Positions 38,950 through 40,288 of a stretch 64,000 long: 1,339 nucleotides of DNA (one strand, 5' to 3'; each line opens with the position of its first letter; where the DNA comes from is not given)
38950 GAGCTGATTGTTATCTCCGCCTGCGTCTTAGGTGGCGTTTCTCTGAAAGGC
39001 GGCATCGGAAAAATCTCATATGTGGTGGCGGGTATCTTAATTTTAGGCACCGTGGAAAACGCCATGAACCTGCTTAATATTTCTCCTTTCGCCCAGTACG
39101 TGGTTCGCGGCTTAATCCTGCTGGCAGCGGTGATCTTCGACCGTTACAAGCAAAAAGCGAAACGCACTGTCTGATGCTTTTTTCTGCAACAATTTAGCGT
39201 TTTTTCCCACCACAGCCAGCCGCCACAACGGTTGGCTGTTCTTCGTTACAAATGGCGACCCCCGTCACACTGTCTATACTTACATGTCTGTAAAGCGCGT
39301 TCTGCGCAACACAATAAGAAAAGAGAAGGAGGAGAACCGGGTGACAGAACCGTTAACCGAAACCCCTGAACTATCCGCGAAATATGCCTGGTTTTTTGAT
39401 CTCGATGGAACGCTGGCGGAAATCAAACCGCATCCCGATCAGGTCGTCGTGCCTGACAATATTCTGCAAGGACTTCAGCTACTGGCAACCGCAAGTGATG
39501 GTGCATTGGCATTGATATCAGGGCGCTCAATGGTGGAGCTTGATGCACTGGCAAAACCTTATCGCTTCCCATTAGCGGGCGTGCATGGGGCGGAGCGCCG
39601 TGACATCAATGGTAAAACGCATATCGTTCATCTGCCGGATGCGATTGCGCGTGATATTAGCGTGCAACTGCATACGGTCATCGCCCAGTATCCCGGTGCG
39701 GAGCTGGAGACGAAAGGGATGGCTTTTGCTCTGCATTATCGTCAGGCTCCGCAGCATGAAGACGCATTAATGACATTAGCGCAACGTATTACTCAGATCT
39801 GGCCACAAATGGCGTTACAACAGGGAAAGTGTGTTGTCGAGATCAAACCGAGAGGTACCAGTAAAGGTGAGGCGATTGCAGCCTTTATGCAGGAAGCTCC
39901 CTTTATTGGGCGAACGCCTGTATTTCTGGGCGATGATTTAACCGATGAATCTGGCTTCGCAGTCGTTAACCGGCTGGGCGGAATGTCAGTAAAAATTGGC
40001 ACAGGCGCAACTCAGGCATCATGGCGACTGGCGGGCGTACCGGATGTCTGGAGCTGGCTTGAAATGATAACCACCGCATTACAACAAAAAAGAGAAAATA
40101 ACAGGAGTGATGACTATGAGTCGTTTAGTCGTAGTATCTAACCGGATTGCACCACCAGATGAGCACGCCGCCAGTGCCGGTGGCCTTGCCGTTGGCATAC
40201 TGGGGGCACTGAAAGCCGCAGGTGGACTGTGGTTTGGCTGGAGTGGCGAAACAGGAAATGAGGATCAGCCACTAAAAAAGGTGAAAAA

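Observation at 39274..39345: Sigma-S-type -10 element and GTG start define the otsBA leader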

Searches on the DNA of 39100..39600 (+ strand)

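Call 4: search_dna_similar(query=window:39150-39420:+, collection=ecoli_genomes, mode=near, max_rows=30, rows=spread)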
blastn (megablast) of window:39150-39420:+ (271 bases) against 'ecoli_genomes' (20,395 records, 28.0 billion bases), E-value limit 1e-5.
Records with a match: 5417; places in all: 5423; records where one place covers at least 80% of the query: 5414.
Genomes with a match: 5417 of 5426; with a place that covers at least 80% of the query: 5414. Places per genome that has any: lowest 1, median 1, highest 2. On chromosomes: 5421 places; on plasmids: 2.
Best place of each record, by identity: >=99% 54; 95-99% 5363.
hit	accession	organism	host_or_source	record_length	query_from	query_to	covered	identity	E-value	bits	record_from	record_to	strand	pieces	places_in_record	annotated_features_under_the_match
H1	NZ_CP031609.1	Escherichia coli strain N3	Homo sapiens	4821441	1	271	100%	100.0%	7e-139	501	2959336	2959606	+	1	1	otsB: trehalose-phosphatase | araH: arabinose ABC transporter permease AraH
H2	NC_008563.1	Escherichia coli APEC O1 strain APEC O1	lesion site (lung) of a dead turkey ...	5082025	1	271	100%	98.9%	7e-134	484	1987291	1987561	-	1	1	otsB: trehalose-phosphatase | araH: arabinose ABC transporter permease AraH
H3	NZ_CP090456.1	Escherichia coli strain B379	Homo sapiens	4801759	1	271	100%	98.9%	7e-134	484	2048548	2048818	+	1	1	otsB: trehalose-phosphatase | araH: arabinose ABC transporter permease AraH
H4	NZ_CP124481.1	Escherichia coli strain AVS0756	wastewater efflux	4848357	1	271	100%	98.9%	7e-134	484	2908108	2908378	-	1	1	otsB: trehalose-phosphatase | araH: arabinose ABC transporter permease AraH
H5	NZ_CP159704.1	Escherichia coli strain Z135-7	hospital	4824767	1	271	100%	98.9%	7e-134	484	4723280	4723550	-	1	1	otsB: trehalose-phosphatase | araH: arabinose ABC transporter permease AraH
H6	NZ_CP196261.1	Escherichia coli strain AH21C082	Homo sapiens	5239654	1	271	100%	98.9%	7e-134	484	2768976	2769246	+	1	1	otsB: trehalose-phosphatase | araH: arabinose ABC transporter permease AraH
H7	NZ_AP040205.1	Escherichia coli strain NR3736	Homo sapiens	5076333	1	271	100%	98.9%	7e-134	484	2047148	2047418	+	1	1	otsB: trehalose-phosphatase | araH: arabinose ABC transporter permease AraH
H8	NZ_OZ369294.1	Escherichia coli strain Esc1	not applicable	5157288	1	271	100%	98.9%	7e-134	484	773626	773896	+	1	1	otsB: trehalose-phosphatase | araH: arabinose ABC transporter permease AraH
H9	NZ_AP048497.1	Escherichia coli strain NA3664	Homo sapiens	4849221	1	271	100%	98.9%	7e-134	484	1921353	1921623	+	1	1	otsB: trehalose-phosphatase | araH: arabinose ABC transporter permease AraH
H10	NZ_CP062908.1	Escherichia coli strain Res13-Lact-EB12-05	Sus scrofa domesticus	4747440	1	271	100%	98.5%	3e-132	479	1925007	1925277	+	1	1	otsB: trehalose-phosphatase | araH: arabinose ABC transporter permease AraH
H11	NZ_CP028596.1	Escherichia coli strain 149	cattle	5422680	1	271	100%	98.5%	3e-132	479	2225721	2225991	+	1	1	otsB: trehalose-phosphatase | araH: arabinose ABC transporter permease AraH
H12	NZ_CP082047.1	Escherichia coli strain MS21199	Homo sapiens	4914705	1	271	100%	98.5%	3e-132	479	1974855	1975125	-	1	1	otsB: trehalose-phosphatase | araH: arabinose ABC transporter permease AraH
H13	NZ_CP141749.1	Escherichia coli strain 2023CK-01482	Homo sapiens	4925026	1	271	100%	98.5%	3e-132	479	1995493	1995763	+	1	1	otsB: trehalose-phosphatase | araH: arabinose ABC transporter permease AraH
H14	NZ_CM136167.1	Escherichia coli strain PRO_A-1443-6M-A_ESBL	Homo sapiens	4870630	1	271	100%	98.5%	3e-132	479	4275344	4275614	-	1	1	otsB: trehalose-phosphatase | araH: arabinose ABC transporter permease AraH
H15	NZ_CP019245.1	Escherichia coli strain Combat13F7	Homo sapiens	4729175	1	271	100%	98.2%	2e-130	473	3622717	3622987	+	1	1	otsB: trehalose-phosphatase | araH: arabinose ABC transporter permease AraH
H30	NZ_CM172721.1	Escherichia coli strain FCI23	Homo sapiens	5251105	101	271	63%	100.0%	3e-83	316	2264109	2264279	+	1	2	otsB: trehalose-phosphatase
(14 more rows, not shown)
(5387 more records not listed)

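Call 6: get_annotated_region(hit=H1, flank=1500)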
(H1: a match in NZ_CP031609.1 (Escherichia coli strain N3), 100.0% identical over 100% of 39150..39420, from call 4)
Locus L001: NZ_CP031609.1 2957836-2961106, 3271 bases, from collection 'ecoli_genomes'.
description: Escherichia coli strain N3 chromosome, complete genome
organism: Escherichia coli strain N3 (NCBI taxid 562)
replicon: chromosome; assembly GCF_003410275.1
host: Homo sapiens; source: Rectal swab; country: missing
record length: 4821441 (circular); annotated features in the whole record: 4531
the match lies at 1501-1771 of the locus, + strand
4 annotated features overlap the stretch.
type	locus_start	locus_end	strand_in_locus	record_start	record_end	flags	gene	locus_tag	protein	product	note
CDS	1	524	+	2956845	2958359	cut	araG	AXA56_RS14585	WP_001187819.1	arabinose ABC transporter ATP-binding protein AraG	-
CDS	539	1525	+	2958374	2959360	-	araH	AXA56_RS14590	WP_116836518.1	arabinose ABC transporter permease AraH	-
CDS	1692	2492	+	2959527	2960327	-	otsB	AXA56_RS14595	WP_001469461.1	trehalose-phosphatase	-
CDS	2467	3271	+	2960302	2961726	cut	otsA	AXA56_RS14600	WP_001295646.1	alpha,alpha-trehalose-phosphate synthase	-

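Call 68: search_rna_families(source=window, start=39100, end=39600, threshold=evalue, max_evalue=1)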
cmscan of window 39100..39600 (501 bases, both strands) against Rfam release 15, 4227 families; matches with E-value up to 1: 0.
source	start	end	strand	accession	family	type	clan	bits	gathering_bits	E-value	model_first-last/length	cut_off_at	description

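Call 77: get_annotated_region(hit=H30, flank=3000)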
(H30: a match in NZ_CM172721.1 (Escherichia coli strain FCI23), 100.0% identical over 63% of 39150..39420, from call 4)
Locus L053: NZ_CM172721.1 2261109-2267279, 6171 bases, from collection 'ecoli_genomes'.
description: Escherichia coli strain FCI23 chromosome, whole genome shotgun sequence
organism: Escherichia coli strain FCI23 (NCBI taxid 562)
replicon: chromosome; assembly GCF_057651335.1
host: Homo sapiens; source: blood; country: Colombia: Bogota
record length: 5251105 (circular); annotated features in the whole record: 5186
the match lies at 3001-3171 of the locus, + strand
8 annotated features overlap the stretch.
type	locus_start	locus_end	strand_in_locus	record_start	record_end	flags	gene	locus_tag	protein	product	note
CDS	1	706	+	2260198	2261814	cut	-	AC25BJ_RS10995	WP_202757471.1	phage tail protein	-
CDS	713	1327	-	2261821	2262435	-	-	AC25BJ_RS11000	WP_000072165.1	tail fiber assembly protein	-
CDS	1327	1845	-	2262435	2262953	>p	-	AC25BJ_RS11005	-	phage tail protein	incomplete; partial in the middle of a contig; missing N-terminus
CDS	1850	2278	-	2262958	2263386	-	-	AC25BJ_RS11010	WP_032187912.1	phage tail protein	-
CDS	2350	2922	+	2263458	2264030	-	-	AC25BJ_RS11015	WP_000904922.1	recombinase family protein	-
CDS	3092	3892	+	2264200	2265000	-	otsB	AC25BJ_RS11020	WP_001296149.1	trehalose-phosphatase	-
CDS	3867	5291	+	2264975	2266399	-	otsA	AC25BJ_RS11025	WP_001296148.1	alpha,alpha-trehalose-phosphate synthase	-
CDS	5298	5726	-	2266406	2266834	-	uspC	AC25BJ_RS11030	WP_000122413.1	universal stress protein UspC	-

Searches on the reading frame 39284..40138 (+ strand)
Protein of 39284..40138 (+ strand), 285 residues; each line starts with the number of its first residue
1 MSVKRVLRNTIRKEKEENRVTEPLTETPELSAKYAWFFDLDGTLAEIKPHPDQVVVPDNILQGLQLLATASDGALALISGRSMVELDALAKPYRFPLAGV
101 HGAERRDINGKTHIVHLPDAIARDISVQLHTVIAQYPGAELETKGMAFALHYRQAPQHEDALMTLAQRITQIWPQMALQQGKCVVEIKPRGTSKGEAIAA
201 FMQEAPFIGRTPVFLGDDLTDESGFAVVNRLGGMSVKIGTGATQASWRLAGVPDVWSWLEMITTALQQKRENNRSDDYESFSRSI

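Call 29: find_related_loci(query=window:39341-40138:+, collection=genome_contigs, flank=2500)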
Query window:39341-40138:+ (266 aa) in genome_contigs; peptide patterns used: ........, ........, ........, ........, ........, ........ (x = any residue, [..] = any of these).
104 stretches matched a pattern; 49 encode a relative of the query (tblastn E <= 1e-3); 48 distinct loci.
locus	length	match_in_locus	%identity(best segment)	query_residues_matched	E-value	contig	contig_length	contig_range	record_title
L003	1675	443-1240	100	1-266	0e+0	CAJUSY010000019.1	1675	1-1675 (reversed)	Peptoniphilaceae bacterium isolate RUMC2 genome assembly, contig: FN_RUMC2_26, whole genome shotgun sequence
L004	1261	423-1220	100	1-266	0e+0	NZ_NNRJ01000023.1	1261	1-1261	Brucella thiophenivorans strain DSM 7216 O_thioNEW.contig.22_1, whole genome shotgun sequence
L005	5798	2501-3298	97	1-266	2e-179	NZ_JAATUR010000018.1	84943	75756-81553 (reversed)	Escherichia coli strain SCPM-O-B-8794 18length=84943, whole genome shotgun sequence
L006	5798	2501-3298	97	1-266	1e-177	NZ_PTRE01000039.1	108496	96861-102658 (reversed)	Escherichia sp. MOD1-EC7003 MOD1-EC7003_39_length_108496_cov_107, whole genome shotgun sequence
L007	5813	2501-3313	94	1-266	4e-174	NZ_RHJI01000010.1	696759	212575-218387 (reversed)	Escherichia sp. E1V33 1V33_10_consensus, whole genome shotgun sequence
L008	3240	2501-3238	86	1-246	2e-145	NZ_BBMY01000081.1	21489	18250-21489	Escherichia albertii NBRC 107761 = DSM 17582 strain NBRC 107761, whole genome shotgun sequence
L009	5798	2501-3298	77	1-266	3e-138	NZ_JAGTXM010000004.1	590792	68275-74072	Citrobacter amalonaticus strain ku-bf3 scaffold_3, whole genome shotgun sequence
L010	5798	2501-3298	77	1-266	5e-137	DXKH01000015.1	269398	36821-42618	MAG TPA_asm: Citrobacter sp. isolate HRGM_Genome_0066 HRGM_Genome_0066_15, whole genome shotgun sequence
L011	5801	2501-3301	95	1-266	3e-171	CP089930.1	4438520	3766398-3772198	Escherichia coli strain E69 chromosome, complete genome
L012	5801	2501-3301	75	1-266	2e-132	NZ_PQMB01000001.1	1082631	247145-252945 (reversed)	Citrobacter amalonaticus strain S646 scaffold1.1, whole genome shotgun sequence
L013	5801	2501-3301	73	1-266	9e-132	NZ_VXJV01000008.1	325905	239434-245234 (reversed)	Salmonella enterica subsp. diarizonae strain CCUG 30040T contig_0000008, whole genome shotgun sequence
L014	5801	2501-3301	72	1-266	1e-130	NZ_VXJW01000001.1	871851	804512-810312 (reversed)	Salmonella enterica subsp. arizonae strain CCUG 6322T contig_0000001, whole genome shotgun sequence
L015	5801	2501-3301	73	1-266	2e-126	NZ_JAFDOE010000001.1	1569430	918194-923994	Citrobacter sp. FP75 contig1, whole genome shotgun sequence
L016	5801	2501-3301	72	1-266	2e-126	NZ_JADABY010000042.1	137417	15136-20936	Citrobacter sp. Res13-Sevr-PEB04-36 seq_tig42, whole genome shotgun sequence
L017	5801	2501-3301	71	1-266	1e-124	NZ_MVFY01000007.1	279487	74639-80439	Citrobacter portucalensis strain A60 A60_S7_L001_NODE_7_length_279487_cov_21.1854, whole genome shotgun sequence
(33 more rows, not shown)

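Call 36: search_solved_structures(query=window:39284-40138:+, max_evalue=1e-10, show_alignments=2)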
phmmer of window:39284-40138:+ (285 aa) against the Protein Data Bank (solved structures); distinct sequences matched with E-value up to 1e-10: 5.
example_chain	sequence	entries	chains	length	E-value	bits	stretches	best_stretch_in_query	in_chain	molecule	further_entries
6upb_A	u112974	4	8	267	3.7e-129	433.2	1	21-285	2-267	Trehalose-phosphate phosphatase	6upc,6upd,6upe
6qj6_A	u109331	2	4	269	3.9e-58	200.3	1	32-253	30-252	Trehalose 6-phosphate phosphatase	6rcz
5gvx_A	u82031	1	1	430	3e-18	69.5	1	33-232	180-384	Trehalose-phosphate phosphatase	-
5dxl_A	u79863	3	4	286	1.6e-14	57.3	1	32-265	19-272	trehalose-6-phosphate phosphatase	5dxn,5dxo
1u02_A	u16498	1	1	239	1.7e-11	47.4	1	37-272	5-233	trehalose-6-phosphate phosphatase related protein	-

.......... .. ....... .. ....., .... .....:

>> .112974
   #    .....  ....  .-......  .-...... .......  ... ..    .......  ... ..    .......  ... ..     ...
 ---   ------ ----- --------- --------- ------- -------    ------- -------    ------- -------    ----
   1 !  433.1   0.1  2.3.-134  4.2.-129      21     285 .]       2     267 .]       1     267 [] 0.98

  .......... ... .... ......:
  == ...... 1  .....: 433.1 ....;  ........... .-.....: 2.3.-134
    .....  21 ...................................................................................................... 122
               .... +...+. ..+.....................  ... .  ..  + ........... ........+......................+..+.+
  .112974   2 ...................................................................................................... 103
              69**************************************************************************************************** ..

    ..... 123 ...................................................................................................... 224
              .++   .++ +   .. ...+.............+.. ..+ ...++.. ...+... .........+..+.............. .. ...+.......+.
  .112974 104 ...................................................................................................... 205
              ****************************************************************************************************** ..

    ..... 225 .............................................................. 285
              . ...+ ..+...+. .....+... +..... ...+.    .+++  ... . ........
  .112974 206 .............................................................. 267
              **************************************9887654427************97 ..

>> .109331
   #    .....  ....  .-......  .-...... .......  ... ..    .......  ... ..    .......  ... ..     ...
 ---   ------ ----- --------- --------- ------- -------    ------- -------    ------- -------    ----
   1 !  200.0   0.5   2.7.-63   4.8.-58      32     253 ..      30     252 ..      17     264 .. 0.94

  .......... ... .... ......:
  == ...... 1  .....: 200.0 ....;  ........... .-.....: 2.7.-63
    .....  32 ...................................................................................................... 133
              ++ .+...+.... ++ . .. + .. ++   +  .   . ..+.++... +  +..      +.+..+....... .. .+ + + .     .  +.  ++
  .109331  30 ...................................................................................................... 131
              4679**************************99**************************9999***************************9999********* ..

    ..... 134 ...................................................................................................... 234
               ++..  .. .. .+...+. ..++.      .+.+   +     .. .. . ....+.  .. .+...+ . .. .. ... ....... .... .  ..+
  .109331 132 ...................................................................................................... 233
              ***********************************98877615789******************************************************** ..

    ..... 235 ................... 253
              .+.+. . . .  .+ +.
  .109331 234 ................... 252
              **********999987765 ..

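Call 69: list_cluster_members(proteins=[window:39284-40138:+, window:39341-40138:+])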
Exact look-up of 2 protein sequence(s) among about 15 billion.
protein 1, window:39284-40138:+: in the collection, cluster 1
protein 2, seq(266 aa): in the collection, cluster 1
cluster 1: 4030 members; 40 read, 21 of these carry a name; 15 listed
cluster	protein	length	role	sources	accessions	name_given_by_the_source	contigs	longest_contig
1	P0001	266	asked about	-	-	TPA: trehalose-phosphatase [Escherichia coli] | Trehalose 6-phosphate phosphatase n=5 Tax=Enterobacteriaceae TaxID=543 ... | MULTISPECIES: trehalose-phosphatase [Enterobacteriaceae]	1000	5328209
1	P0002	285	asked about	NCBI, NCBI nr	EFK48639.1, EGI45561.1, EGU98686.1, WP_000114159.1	trehalose-phosphatase [Escherichia coli MS 79-10] | trehalose-phosphatase [Escherichia coli]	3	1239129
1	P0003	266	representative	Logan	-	-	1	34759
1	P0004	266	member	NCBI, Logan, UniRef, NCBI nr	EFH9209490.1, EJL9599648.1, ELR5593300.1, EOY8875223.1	trehalose-phosphatase [Escherichia coli] | trehalose-phosphatase n=1 Tax=Escherichia coli TaxID=562 RepID=UPI0014130584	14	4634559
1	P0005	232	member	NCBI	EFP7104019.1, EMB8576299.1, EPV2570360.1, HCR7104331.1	trehalose-phosphatase, partial [Escherichia coli]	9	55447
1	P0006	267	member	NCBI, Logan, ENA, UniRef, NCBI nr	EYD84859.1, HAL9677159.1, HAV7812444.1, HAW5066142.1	trehalose-phosphatase [Escherichia coli 1-176-05_S3_C2] | trehalose-phosphatase n=1 Tax=Escherichia TaxID=561 RepID=UPI00044E0FE0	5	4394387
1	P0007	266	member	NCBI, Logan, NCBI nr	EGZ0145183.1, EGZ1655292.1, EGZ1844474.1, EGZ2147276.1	trehalose-phosphatase [Escherichia coli]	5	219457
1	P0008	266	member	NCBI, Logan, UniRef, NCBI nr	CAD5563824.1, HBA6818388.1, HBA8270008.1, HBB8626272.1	TPA: trehalose-phosphatase [Escherichia coli] | trehalose-phosphatase n=1 Tax=Escherichia coli TaxID=562 RepID=UPI001918114A | trehalose-phosphatase [Escherichia coli]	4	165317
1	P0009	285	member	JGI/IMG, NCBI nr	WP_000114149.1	trehalose 6-phosphate phosphatase | trehalose-phosphatase [Escherichia coli]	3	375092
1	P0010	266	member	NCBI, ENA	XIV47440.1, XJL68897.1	trehalose-phosphatase [Escherichia coli]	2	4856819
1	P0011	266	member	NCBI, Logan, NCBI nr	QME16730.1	trehalose-phosphatase [Escherichia coli]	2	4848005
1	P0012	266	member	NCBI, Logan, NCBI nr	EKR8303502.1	trehalose-phosphatase [Escherichia coli]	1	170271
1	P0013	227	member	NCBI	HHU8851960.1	TPA: trehalose-phosphatase, partial [Escherichia coli]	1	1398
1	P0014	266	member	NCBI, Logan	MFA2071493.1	trehalose-phosphatase [Escherichia coli]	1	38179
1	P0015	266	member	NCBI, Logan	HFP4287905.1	TPA: trehalose-phosphatase [Escherichia coli]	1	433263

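Call 71: search_protein_families(library=pfam, proteins=[window:39284-40138:+, L003:166-429:+], max_evalue=0.001)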
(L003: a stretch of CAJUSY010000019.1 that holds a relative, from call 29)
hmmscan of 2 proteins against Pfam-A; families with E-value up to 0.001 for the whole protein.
window:39284-40138:+ (285 aa): 2 families
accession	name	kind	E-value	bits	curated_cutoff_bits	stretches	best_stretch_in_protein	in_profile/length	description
PF02358.22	Trehalose_PPase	-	4.2e-57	193.4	27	1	37-250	1-232/235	Trehalose-phosphatase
PF08282.18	Hydrolase_3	-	0.00025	21.3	20.9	0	37-105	2-66/255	haloacid dehalogenase-like hydrolase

L003:166-429:+ (88 aa): 1 family
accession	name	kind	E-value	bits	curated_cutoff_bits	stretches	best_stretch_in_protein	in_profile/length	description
PF05257.22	CHAP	-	9.4e-09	36.1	26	1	3-64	25-80/81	CHAP domain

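Call 72: search_protein_families(library=ncbifam, proteins=[window:39284-40138:+], max_evalue=0.001)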
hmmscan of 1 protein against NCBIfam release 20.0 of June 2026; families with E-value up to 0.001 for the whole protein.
window:39284-40138:+ (285 aa): 5 families
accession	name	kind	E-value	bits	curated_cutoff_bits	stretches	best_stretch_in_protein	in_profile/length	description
NF007560.0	PRK10187.1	equivalog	1.7e-162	539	327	1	20-285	1-266/266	trehalose-phosphatase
TIGR00685.1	T6PP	equivalog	1.2e-91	307.1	68.05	1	31-263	1-249/250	trehalose-phosphatase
NF011071.0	PRK14501.1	equivalog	1.1e-37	129.7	634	1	10-264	470-726/729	bifunctional alpha,alpha-trehalose-phosphate synthase (UDP-forming)/trehalose-phosphatase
TIGR01484.1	HAD-SF-IIB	subfamily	2.8e-20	73.3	41.8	1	37-232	3-219/221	HAD-IIB family hydrolase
TIGR00099.1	Cof-subfamily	subfamily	9.2e-06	25.4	137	0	37-116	3-77/256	Cof-type HAD-IIB family hydrolase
